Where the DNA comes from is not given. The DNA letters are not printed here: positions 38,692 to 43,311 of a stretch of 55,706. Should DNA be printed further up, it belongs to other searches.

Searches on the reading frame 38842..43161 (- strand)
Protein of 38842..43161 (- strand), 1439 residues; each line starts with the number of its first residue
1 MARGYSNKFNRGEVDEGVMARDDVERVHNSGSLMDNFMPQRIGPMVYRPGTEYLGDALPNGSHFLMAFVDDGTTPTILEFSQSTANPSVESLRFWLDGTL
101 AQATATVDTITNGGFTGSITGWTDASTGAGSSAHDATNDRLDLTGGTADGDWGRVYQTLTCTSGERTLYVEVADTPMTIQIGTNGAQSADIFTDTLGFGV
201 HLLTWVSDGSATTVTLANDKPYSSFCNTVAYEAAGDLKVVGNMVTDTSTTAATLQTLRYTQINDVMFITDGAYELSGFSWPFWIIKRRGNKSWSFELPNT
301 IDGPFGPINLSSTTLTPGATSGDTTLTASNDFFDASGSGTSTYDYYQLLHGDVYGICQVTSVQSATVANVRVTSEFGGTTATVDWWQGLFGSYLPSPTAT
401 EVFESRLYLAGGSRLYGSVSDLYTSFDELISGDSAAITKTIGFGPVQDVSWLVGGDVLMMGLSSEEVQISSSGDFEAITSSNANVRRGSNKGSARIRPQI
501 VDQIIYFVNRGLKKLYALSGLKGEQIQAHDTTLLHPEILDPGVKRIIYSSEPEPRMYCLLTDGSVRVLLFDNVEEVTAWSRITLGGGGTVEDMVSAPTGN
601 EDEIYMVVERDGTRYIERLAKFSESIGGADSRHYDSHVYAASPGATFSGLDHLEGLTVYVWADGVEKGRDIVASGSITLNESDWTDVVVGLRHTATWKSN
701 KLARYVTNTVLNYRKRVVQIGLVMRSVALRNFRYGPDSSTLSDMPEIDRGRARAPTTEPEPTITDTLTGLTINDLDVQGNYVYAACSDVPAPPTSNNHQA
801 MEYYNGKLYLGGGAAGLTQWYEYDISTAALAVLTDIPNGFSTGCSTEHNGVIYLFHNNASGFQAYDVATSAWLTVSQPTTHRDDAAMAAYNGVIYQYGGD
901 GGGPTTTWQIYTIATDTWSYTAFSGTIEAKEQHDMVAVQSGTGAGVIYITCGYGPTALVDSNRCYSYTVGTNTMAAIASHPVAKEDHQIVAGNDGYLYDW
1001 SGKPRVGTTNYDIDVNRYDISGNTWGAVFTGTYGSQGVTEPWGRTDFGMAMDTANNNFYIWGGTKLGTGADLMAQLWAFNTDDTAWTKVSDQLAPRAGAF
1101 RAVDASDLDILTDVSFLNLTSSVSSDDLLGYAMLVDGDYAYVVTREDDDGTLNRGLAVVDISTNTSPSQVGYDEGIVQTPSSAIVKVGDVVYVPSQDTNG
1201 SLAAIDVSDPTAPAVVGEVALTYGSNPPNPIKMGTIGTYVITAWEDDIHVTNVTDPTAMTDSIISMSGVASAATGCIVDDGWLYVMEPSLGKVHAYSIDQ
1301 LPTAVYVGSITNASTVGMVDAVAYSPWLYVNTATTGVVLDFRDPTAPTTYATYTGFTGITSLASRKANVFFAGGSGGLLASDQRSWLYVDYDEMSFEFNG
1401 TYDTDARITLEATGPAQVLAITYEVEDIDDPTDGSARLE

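Call 14: search_protein_families(library=phrogs, proteins=[window:38842-43161:-], max_evalue=0.001)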
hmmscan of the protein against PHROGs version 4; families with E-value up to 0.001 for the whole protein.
window:38842-43161:- (1439 aa): 5 families
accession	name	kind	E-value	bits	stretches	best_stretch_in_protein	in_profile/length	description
phrog_376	-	tail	1.7e-97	328.5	2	352-726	255-639/712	tail protein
phrog_15566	-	tail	1.1e-26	94.4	2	373-620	22-279/552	tail protein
phrog_12615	-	unknown function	4.5e-18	66.4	2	793-923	82-219/290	-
phrog_8229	-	unknown function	9.4e-07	29.5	1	852-923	125-200/382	-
phrog_30010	-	unknown function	5.5e-05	23.1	0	552-620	230-300/517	-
